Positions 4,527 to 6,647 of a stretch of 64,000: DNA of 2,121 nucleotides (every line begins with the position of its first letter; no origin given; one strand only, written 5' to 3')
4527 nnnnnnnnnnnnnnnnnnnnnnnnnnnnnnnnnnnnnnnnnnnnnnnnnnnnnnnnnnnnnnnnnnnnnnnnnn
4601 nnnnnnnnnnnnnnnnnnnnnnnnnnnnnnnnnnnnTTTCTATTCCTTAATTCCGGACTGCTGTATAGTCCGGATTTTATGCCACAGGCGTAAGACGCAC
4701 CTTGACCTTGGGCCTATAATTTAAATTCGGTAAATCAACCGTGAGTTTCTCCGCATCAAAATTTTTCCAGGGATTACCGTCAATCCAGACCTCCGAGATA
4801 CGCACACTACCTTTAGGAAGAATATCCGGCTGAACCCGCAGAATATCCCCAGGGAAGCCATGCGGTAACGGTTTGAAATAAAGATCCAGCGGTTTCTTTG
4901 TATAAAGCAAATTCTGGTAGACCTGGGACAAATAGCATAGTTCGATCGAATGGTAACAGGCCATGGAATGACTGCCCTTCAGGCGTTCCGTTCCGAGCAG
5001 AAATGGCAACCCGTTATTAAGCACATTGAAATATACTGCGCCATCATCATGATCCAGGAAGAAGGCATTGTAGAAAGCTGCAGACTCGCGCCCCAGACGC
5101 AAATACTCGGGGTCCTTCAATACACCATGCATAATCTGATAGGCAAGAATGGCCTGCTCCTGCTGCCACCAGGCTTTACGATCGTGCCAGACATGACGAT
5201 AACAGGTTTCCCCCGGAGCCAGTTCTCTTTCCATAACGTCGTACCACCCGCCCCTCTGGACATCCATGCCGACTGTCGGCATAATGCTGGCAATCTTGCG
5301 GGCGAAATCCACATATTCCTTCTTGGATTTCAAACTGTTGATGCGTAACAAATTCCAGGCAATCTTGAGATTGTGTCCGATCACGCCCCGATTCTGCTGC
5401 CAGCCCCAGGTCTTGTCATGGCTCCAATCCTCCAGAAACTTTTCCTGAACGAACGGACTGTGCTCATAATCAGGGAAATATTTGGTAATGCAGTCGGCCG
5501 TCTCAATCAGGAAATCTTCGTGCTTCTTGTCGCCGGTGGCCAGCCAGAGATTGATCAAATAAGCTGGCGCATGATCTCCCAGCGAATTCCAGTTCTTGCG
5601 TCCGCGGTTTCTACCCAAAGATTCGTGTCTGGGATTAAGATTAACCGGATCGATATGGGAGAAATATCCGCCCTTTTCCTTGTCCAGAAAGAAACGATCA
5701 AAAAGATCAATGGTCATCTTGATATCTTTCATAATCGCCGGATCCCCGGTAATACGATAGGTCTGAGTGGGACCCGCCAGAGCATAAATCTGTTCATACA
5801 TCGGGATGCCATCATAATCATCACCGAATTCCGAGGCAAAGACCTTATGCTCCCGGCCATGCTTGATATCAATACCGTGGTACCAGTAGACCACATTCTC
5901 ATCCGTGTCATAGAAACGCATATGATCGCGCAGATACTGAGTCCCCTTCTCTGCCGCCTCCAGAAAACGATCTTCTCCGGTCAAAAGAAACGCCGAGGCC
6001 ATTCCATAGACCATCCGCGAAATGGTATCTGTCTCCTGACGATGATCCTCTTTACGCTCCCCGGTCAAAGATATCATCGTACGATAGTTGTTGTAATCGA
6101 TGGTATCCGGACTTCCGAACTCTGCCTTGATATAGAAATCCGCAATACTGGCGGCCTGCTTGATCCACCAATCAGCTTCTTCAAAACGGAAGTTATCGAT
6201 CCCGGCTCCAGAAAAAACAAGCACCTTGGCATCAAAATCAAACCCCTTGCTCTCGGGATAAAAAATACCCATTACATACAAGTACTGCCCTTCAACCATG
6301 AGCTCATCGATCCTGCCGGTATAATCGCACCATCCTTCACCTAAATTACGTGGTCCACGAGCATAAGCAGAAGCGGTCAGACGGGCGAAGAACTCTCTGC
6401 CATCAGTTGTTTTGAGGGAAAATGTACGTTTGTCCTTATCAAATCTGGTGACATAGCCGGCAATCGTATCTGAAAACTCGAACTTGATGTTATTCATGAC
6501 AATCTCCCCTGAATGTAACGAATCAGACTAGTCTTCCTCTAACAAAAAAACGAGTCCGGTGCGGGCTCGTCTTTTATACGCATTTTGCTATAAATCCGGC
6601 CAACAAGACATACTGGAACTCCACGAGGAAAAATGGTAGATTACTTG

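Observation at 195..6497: Partner-switching module (2 STAS antagonists + kinase/phosphatase fusion) interleaved with glycogen debranching enzyme and an AGE-family enzyme, with no sigma factor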

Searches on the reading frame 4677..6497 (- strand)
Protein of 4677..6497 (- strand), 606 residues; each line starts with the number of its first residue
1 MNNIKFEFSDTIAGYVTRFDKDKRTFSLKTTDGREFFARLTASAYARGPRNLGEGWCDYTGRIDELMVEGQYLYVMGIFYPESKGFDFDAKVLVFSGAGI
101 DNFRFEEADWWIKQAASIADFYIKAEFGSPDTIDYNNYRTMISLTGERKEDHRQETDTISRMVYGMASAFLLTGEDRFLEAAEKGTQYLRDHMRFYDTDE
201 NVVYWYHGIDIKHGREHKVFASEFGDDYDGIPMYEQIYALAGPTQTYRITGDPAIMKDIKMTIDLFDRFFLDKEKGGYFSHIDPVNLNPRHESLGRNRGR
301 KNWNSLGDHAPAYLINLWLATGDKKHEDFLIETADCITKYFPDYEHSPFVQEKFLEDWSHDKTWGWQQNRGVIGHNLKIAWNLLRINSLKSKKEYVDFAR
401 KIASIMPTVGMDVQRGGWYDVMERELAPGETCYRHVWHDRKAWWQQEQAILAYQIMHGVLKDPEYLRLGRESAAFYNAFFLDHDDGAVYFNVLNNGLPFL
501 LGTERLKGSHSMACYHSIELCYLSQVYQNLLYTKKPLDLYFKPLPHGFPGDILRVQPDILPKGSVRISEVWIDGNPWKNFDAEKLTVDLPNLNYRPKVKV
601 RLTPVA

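Call 3: search_protein_families(library=pfam, proteins=[window:4677-6497:-], max_evalue=0.01)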
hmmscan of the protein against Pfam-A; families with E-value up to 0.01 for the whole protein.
window:4677-6497:- (606 aa): 1 family
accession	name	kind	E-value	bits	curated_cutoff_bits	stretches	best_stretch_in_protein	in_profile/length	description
PF07221.17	GlcNAc_2-epim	-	1.5e-15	57.8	23.4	1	142-487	6-319/347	N-acylglucosamine 2-epimerase (GlcNAc 2-epimerase)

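Call 6: search_protein_families(library=ncbifam, proteins=[window:4677-6497:-], max_evalue=0.001)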
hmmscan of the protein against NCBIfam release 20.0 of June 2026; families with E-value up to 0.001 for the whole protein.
window:4677-6497:- (606 aa): 2 families
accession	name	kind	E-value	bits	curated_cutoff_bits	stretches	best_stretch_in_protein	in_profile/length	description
NF041848.1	celb_epim_EpiA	equivalog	1e-05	24.9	800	0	392-499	14-114/405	cellobiose 2-epimerase EpiA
NF052547.1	AcylGsamEpipAGE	equivalog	0.00087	18.4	600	0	349-517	212-370/384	n-acyl-d-glucosamine 2-epimerase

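Call 10: find_homologous_proteins(query=window:4677-6497:-, max_evalue=0.00001)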
Query window:4677-6497:- (606 aa): 4800 proteins with E <= 0.00001 among 8000 candidates; the best 120 are listed.
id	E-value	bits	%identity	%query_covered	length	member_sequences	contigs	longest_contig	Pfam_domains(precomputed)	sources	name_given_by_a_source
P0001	0.0e+0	1323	89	100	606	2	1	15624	PF07221.18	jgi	jgi:mannose/cellobiose epimerase-like protein (N-acyl-D-glucosamine 2-epimerase family)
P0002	0.0e+0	1278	86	100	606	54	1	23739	PF07221.18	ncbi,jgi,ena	ncbi:MAG: AGE family epimerase/isomerase [Candidatus Omnitrophota bacterium]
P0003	0.0e+0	1271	86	100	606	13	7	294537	PF07221.18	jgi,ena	-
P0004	0.0e+0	1232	83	100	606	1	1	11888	PF07221.18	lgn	-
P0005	0.0e+0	1214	82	100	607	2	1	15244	PF07221.18,PF07944.19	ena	-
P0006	0.0e+0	1213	83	100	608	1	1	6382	PF07221.18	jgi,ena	-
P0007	0.0e+0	1208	81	100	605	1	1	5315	PF07221.18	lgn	-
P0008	0.0e+0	1204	81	100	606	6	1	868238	PF07221.18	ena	-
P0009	0.0e+0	1198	82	100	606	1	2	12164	PF07221.18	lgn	-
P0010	0.0e+0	1197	80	100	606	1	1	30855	PF07221.18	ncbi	ncbi:MAG: AGE family epimerase/isomerase [Candidatus Omnitrophota bacterium]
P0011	0.0e+0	1190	81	100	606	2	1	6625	PF07221.18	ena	-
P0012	0.0e+0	1187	80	100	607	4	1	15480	PF07221.18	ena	-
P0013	0.0e+0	1176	80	100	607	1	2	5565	PF07221.18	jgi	jgi:mannose/cellobiose epimerase-like protein (N-acyl-D-glucosamine 2-epimerase family)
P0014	0.0e+0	1172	79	100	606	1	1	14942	PF07221.18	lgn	-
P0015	0.0e+0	1166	79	100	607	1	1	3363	PF07221.18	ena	-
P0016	0.0e+0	1166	79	100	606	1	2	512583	PF07221.18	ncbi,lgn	-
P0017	0.0e+0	1165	79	100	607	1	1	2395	PF07221.18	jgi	jgi:mannose/cellobiose epimerase-like protein (N-acyl-D-glucosamine 2-epimerase family)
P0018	0.0e+0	1164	78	100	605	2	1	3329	PF07221.18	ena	-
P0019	0.0e+0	1164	80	100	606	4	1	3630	PF07221.18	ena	-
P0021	0.0e+0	1162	79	100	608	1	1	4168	PF07221.18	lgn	-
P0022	0.0e+0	1156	78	100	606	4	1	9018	PF07221.18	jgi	jgi:mannose/cellobiose epimerase-like protein (N-acyl-D-glucosamine 2-epimerase family)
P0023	0.0e+0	1156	78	100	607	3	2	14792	PF07221.18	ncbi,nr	ncbi:MAG: AGE family epimerase/isomerase [Candidatus Omnitrophica bacterium]|nr:AGE family epimerase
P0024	0.0e+0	1154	79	100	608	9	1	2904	PF07221.18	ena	-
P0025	0.0e+0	1151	79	100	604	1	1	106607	PF07221.18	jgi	jgi:mannose/cellobiose epimerase-like protein (N-acyl-D-glucosamine 2-epimerase family)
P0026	0.0e+0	1149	79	100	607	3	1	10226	PF07221.18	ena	-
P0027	0.0e+0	1149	79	100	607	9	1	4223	PF07221.18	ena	-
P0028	0.0e+0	1142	78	100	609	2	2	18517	PF07221.18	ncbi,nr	ncbi:MAG: AGE family epimerase/isomerase [Candidatus Omnitrophica bacterium]|nr:AGE family epimerase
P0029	0.0e+0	1140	77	100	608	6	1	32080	PF07221.18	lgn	-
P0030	0.0e+0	1139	77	100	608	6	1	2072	PF07221.18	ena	-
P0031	0.0e+0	1137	77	100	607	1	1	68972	PF07221.18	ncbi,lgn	-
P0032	0.0e+0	1129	77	100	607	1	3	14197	PF07221.18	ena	-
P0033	0.0e+0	1123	75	100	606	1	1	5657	PF07221.18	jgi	jgi:mannose/cellobiose epimerase-like protein (N-acyl-D-glucosamine 2-epimerase family)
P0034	0.0e+0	1121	76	100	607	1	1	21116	PF07221.18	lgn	-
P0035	0.0e+0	1117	77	99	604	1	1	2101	PF07221.18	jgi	-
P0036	0.0e+0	1116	77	100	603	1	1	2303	PF07221.18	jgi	jgi:mannose/cellobiose epimerase-like protein (N-acyl-D-glucosamine 2-epimerase family)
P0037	0.0e+0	1115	77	100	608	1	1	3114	PF07221.18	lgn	-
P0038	0.0e+0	1113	76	100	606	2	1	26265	PF07221.18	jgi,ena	-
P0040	0.0e+0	1101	75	100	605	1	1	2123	PF07221.18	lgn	-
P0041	0.0e+0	1099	74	100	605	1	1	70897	PF07221.18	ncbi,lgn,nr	ncbi:MAG: AGE family epimerase/isomerase [Candidatus Omnitrophica bacterium]|nr:AGE family epimerase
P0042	0.0e+0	1097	74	100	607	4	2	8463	PF07221.18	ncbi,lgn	-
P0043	0.0e+0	1095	75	100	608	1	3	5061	PF07221.18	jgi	-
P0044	0.0e+0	1095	76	100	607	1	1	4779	PF07221.18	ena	-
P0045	0.0e+0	1093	74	99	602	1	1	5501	PF07221.18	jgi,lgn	jgi:mannose/cellobiose epimerase-like protein (N-acyl-D-glucosamine 2-epimerase family)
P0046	0.0e+0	1076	74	100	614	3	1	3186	PF07221.18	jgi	jgi:hypothetical protein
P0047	0.0e+0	1076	72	100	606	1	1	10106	PF07221.18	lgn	-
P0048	0.0e+0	1070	73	99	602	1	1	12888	PF07221.18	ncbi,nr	ncbi:AGE family epimerase/isomerase [Candidatus Desantisbacteria bacterium]|nr:AGE family epimerase/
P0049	0.0e+0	1062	72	100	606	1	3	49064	PF07221.18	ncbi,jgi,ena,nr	ncbi:MAG TPA: AGE family epimerase/isomerase [Elusimicrobiota bacterium]|nr:AGE family epimerase/iso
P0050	0.0e+0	1061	72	100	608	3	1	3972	PF07221.18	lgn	-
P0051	0.0e+0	1058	74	100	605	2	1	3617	PF07221.18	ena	-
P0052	0.0e+0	1058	73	99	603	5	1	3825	PF07221.18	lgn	-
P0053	0.0e+0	1057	73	100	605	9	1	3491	PF07221.18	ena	-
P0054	0.0e+0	1055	73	100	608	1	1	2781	PF07221.18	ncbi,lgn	-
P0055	0.0e+0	1053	72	100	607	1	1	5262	PF07221.18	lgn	-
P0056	0.0e+0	1052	73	100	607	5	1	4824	PF07221.18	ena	-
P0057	0.0e+0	1051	73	100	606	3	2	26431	PF07221.18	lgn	-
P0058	0.0e+0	1050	73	99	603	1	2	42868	PF07221.18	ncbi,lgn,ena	-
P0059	0.0e+0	1049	72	100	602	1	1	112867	PF07221.18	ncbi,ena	-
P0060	0.0e+0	1049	72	99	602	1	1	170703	PF07221.18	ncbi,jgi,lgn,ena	ncbi:MAG: AGE family epimerase/isomerase [Bacteroidota bacterium]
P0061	0.0e+0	1047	72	99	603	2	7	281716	PF07221.18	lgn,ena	-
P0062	0.0e+0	1046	72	100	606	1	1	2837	PF07221.18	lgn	-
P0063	0.0e+0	1045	72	100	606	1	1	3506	PF07221.18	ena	-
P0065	0.0e+0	1040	74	96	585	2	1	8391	PF07221.18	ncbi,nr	ncbi:MAG TPA: N-acyl-D-glucosamine 2-epimerase, partial [Elusimicrobia bacterium]|nr:N-acyl-D-glucos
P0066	0.0e+0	1040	72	100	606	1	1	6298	PF07221.18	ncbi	-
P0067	0.0e+0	1039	72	100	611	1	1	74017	PF07221.18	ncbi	ncbi:AGE family epimerase/isomerase [Candidatus Latescibacterota bacterium]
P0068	0.0e+0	1037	71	99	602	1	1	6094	PF07221.18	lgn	-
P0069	0.0e+0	1037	71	100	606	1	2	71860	PF07221.18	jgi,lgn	-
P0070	0.0e+0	1037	72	100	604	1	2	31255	PF07221.18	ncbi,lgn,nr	ncbi:MAG: AGE family epimerase/isomerase [Candidatus Omnitrophica bacterium]|nr:AGE family epimerase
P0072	0.0e+0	1036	73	100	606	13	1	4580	PF07221.18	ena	-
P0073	0.0e+0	1036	72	99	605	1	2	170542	PF07221.18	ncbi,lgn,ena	-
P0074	0.0e+0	1034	71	100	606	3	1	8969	PF07221.18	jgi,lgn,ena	-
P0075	0.0e+0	1034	72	99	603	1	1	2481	PF07221.18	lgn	-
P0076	0.0e+0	1034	71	99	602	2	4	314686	PF07221.18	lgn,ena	-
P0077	0.0e+0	1030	71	100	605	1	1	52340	PF07221.18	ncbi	-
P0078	0.0e+0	1028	72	99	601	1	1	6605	PF07221.18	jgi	jgi:mannose/cellobiose epimerase-like protein (N-acyl-D-glucosamine 2-epimerase family)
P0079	0.0e+0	1026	71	100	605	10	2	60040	PF07221.18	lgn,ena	-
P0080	0.0e+0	1023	71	100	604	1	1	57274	PF07221.18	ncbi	-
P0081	0.0e+0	1023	71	100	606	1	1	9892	PF07221.18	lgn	-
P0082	0.0e+0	1021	70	100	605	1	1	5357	PF07221.18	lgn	-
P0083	0.0e+0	1019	70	100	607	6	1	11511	PF07221.18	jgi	jgi:mannose/cellobiose epimerase-like protein (N-acyl-D-glucosamine 2-epimerase family)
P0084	0.0e+0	1015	70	100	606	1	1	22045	PF07221.18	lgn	-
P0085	0.0e+0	1011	70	100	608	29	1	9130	PF07221.18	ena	-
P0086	0.0e+0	1011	72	100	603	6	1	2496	PF07221.18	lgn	-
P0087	0.0e+0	1011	69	100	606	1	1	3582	PF07221.18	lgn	-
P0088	0.0e+0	1011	70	99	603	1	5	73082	PF07221.18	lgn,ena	-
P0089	0.0e+0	1011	69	100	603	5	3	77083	PF07221.18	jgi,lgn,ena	-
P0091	4.2e-298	1008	69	99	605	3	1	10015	PF07221.18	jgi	jgi:mannose/cellobiose epimerase-like protein (N-acyl-D-glucosamine 2-epimerase family)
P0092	9.9e-298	1007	70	99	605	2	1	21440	PF07221.18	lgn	-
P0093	1.4e-297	1006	70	100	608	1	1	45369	PF07221.18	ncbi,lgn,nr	ncbi:AGE family epimerase/isomerase [bacterium]|nr:AGE family epimerase/isomerase [bacterium]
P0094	1.8e-297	1006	70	100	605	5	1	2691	PF07221.18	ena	-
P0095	2.8e-297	1005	69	100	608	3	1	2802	PF07221.18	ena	-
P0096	4.0e-296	1001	69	100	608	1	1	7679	PF07221.18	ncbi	-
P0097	8.2e-296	1000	70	100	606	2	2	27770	PF07221.18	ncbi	ncbi:AGE family epimerase/isomerase [Gemmatimonadota bacterium]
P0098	1.1e-295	1000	68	100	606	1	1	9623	PF07221.18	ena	-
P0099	1.7e-295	999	69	99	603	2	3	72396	PF07221.18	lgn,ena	-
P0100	3.2e-295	999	69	100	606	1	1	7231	PF07221.18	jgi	-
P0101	3.3e-294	995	68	99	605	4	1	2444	PF07221.18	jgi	jgi:mannose/cellobiose epimerase-like protein (N-acyl-D-glucosamine 2-epimerase family)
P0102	4.3e-294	995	68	100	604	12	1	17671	PF07221.18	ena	-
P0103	4.9e-294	995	70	99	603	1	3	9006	PF07221.18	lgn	-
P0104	6.2e-294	994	69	100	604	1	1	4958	PF07221.18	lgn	-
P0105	7.8e-294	994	70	99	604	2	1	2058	PF07221.18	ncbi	-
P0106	2.7e-293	992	68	100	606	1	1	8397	PF07221.18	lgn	-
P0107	2.7e-293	992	70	99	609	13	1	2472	PF07221.18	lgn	-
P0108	4.8e-293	991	70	99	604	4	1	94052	PF07221.18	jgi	-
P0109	7.7e-293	991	68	100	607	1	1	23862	PF07221.18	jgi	jgi:mannose/cellobiose epimerase-like protein (N-acyl-D-glucosamine 2-epimerase family)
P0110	8.2e-293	991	69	100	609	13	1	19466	PF07221.18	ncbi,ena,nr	ncbi:MAG: N-acyl-D-glucosamine 2-epimerase [Candidatus Riflebacteria bacterium HGW-Riflebacteria-2]|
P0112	4.5e-292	988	69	99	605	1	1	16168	PF07221.18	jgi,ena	-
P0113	7.1e-292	987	68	100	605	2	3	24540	PF07221.18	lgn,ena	-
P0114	1.2e-291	987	68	100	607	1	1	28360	PF07221.18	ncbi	-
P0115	1.2e-291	987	72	94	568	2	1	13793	PF07221.18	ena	-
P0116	3.0e-290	982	68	99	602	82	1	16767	PF07221.18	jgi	-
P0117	7.7e-290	981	69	99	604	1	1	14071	PF07221.18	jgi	-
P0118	1.1e-289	980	68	100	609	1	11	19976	PF07221.18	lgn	-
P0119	1.8e-289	979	69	99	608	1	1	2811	PF07221.18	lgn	-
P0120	4.1e-289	978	68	100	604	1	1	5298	PF07221.18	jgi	jgi:mannose/cellobiose epimerase-like protein (N-acyl-D-glucosamine 2-epimerase family)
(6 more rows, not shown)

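Call 12: find_related_loci(query=A1, collection=genome_contigs, flank=10000)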
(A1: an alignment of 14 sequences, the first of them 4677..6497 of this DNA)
Query A1 (606 aa) in genome_contigs; peptide patterns used: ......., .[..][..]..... (x = any residue, [..] = any of these).
599 stretches matched a pattern (row limit reached: there are more); 590 encode a relative of the query (tblastn E <= 1e-3); the best 80 are kept; 80 distinct loci.
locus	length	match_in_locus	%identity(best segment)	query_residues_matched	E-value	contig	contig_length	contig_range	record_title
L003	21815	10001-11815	87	1-605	0e+0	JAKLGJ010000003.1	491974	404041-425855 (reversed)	MAG: Candidatus Omnitrophota bacterium isolate RA.bin37 RA.bin37_3, whole genome shotgun sequence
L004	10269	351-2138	88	1-596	0e+0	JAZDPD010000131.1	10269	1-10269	MAG: Candidatus Omnitrophota bacterium isolate MEGAHIT-group-0.817 k141_1578655, whole genome shotgun sequence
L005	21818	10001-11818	84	1-606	0e+0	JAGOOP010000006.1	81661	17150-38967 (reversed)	MAG: Candidatus Omnitrophota bacterium isolate Go_SlDig_bin_84 Go_SlDig_647_length_81661_cov_14.724814, whole genome sho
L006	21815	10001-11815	85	1-605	0e+0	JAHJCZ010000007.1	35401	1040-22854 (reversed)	MAG: Candidatus Omnitrophota bacterium isolate Modern_marine.mb.324 Modern_marine.mb.324_k141_102593, whole genome shotg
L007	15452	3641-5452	78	4-606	0e+0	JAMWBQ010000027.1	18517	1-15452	MAG: Candidatus Omnitrophota bacterium isolate DG_1_4.bins.113.Tibet NODE_3026_length_18517_cov_1.270201, whole genome s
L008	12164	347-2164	77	1-605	0e+0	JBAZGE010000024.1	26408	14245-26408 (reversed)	MAG: Candidatus Omnitrophota bacterium isolate SO_2017_LW3_37 NODE_4618_length_26408_cov_2.578212_LW162_2017, whole geno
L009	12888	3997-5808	73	2-605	0e+0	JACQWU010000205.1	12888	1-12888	MAG: Candidatus Desantisbacteria bacterium isolate NC_groundwater_1497_Pr4_B-0.1um_33_3 SR1-18-B1_scaffold_258242, whole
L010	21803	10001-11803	73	4-604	0e+0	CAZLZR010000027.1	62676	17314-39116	MAG TPA_asm: uncultured Acetivibrio sp. isolate binchicken_co152_19 genome assembly, contig: NODE_528_length_62676_cov_1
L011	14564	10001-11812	72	2-606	0e+0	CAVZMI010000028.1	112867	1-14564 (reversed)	MAG: Ignavibacteriota bacterium isolate MFD04408.bin.2.180 genome assembly, contig: contig_79185, whole genome shotgun s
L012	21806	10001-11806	72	3-605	0e+0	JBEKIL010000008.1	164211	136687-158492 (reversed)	MAG: Bacteroidota bacterium isolate SPRUCE 29 SPRUCE_29_8, whole genome shotgun sequence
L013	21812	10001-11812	72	1-605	0e+0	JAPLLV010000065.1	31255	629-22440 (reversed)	MAG: Candidatus Omnitrophota bacterium isolate LacPavin_0920_WC90_MAG_47_10 LacPavin_0920_WC90_scaffold_893149, whole ge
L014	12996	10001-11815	71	1-605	0e+0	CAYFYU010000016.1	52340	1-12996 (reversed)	MAG TPA_asm: uncultured Spirochaetota bacterium isolate ERP108616_co2_14 genome assembly, contig: NODE_648_length_52340_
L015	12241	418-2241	69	1-605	0e+0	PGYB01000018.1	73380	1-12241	MAG: Candidatus Riflebacteria bacterium HGW-Riflebacteria-1 bjp_ig2103_scaffold_217, whole genome shotgun sequence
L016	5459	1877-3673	69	1-599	0e+0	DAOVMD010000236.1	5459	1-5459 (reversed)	MAG TPA_asm: Candidatus Mcinerneyibacteriota bacterium isolate CSMAG_1462 CSMAG_1462_k141_2086112_length_5459_cov_17.000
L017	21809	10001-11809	77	1-603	0e+0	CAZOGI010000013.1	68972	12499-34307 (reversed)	MAG TPA_asm: uncultured Planctomycetales bacterium isolate binchicken_co115_127 genome assembly, contig: NODE_764_length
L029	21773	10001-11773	67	1-590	0e+0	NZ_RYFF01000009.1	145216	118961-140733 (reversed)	Candidatus Chloroploca sp. Khr17 NODE_9, whole genome shotgun sequence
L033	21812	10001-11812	67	6-605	0e+0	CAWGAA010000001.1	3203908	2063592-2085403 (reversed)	MAG: uncultured Spirochaetota bacterium isolate MFD04408.bin.1.18 genome assembly, contig: contig_23060, whole genome sh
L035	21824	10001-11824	66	1-606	0e+0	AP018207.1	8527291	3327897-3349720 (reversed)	Calothrix brevissima NIES-22 DNA, nearly complete genome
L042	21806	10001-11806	65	6-606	0e+0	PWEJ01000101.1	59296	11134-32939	MAG: Halanaerobiaceae bacterium isolate T1Sed10_84 T1-Sed10-C267, whole genome shotgun sequence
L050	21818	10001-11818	64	1-605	0e+0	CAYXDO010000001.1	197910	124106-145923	MAG TPA_asm: uncultured Myxococcales bacterium isolate binchicken_co232_77 genome assembly, contig: NODE_70_length_19791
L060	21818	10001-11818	64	1-606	0e+0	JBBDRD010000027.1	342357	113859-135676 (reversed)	MAG: Trueperaceae bacterium isolate LejiaC_2_62_17 Lejia_C_33_length_342357_cov_10, whole genome shotgun sequence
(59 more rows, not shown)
